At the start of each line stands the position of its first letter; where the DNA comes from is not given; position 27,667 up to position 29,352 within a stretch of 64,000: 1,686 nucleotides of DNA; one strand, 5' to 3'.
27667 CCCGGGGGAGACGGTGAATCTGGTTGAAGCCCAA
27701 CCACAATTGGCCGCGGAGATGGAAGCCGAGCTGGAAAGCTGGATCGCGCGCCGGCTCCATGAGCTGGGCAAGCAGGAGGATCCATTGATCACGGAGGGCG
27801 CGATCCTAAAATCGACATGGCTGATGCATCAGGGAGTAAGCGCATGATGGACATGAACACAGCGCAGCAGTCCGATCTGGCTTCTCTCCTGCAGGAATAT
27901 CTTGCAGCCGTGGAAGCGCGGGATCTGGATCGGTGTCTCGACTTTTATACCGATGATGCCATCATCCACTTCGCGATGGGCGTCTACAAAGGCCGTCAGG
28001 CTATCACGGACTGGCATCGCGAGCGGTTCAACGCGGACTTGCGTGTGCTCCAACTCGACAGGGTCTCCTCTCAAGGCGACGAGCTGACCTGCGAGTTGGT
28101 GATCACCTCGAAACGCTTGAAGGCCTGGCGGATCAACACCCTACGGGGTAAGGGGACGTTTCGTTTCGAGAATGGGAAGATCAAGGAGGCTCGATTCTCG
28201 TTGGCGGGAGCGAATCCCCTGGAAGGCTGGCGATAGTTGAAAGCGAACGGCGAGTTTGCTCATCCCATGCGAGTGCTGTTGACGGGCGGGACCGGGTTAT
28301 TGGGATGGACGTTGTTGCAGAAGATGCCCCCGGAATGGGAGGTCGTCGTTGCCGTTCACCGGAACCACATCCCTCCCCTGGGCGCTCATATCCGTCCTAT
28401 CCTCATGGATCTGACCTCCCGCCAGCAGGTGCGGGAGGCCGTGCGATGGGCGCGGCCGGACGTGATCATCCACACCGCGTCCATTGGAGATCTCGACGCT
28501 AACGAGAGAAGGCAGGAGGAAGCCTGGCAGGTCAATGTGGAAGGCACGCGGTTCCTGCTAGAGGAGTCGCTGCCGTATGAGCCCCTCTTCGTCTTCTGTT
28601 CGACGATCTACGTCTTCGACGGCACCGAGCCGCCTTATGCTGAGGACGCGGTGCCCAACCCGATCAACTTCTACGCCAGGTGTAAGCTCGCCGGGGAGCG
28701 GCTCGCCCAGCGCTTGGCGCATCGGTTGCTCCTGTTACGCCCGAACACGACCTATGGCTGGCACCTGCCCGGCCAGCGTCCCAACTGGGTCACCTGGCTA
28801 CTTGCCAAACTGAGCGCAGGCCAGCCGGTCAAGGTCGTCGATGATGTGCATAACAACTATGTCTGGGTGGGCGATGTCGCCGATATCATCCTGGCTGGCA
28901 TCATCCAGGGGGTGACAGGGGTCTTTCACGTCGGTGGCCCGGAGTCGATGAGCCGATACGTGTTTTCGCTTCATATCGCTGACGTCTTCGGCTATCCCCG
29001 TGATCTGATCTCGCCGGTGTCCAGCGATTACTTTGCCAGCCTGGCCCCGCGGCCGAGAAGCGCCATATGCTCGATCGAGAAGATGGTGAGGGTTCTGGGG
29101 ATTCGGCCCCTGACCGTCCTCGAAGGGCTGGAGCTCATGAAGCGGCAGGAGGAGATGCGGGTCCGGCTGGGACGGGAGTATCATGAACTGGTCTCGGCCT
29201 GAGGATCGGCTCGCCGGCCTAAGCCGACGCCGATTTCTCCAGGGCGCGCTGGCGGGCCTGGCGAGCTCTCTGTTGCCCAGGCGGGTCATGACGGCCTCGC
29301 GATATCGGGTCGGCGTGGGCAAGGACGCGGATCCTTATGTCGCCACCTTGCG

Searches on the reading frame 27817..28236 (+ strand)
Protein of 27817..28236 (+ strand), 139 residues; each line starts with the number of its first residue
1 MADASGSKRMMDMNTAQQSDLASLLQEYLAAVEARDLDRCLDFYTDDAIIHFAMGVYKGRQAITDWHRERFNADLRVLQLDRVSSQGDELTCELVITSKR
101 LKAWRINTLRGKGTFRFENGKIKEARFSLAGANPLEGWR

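Call 46: search_protein_families(library=ncbifam, proteins=[window:27817-28236:+], max_evalue=0.001)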
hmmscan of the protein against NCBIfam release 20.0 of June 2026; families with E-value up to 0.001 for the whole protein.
window:27817-28236:+ (139 aa): 3 families
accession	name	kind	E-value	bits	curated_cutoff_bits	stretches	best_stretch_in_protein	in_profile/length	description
TIGR02960.1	SigX5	hypoth_equivalog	9.6e-07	28.3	264.75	1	3-72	188-259/322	RNA polymerase sigma-70 factor, TIGR02960 family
NF006089.0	PRK08241.1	subfamily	2.7e-05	23.4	240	1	10-87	208-288/343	RNA polymerase subunit sigma-70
TIGR02246.1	TIGR02246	subfamily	0.00011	22.1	33.95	1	21-76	6-62/128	SgcJ/EcaC family oxidoreductase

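Call 84: search_protein_families(library=pfam, proteins=[window:27817-28236:+], max_evalue=0.05)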
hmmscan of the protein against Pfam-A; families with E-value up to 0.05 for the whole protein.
window:27817-28236:+ (139 aa): 5 families
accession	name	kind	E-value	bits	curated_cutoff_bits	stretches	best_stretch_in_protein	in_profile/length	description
PF12680.13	SnoaL_2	-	8.3e-14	52.5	27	1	26-124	2-101/102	SnoaL-like domain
PF13577.12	SnoaL_4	-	5e-06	27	24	1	18-75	6-65/126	SnoaL-like domain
PF07366.18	SnoaL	-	0.00022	21.5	28.4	1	24-126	3-114/126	SnoaL-like polyketide cyclase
PF13474.12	SnoaL_3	-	0.0033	18.2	22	1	23-78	3-59/121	SnoaL-like domain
PF14534.12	DUF4440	-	0.0048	17.8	25.2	1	22-88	2-67/107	Domain of unknown function (DUF4440)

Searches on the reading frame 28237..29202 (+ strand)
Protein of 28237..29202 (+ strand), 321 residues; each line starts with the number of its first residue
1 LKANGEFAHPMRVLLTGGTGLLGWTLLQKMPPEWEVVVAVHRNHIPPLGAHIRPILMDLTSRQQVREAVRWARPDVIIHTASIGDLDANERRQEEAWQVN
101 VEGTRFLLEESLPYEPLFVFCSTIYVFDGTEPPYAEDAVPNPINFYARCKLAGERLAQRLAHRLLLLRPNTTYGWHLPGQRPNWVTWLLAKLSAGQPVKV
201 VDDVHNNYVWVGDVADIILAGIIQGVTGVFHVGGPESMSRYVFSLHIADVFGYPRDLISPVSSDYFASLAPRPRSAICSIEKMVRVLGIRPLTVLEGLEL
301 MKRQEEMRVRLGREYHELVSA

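Call 36: search_protein_families(library=pfam, proteins=[window:28237-29202:+], max_evalue=0.00001)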
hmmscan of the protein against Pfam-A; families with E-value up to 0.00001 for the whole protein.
window:28237-29202:+ (321 aa): 6 families
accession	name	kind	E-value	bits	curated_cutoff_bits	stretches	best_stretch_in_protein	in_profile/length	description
PF04321.23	RmlD_sub_bind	-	2.6e-51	174.8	27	1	11-299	1-279/287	RmlD substrate binding domain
PF01370.27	Epimerase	-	1.9e-28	99.9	20.9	1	13-222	1-225/240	NAD dependent epimerase/dehydratase family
PF01073.25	3Beta_HSD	-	1.1e-09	38.2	22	1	15-217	2-224/280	3-beta hydroxysteroid dehydrogenase/isomerase family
PF16363.11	GDP_Man_Dehyd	-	2e-07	31.2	27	1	15-167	2-174/332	GDP-mannose 4,6 dehydratase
PF07993.18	NAD_binding_4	-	7.2e-07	29.1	20.1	0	72-177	87-212/258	Male sterility protein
PF02719.21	Polysacc_synt_2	-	7.6e-07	29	20.2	1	50-115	54-119/293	Polysaccharide biosynthesis protein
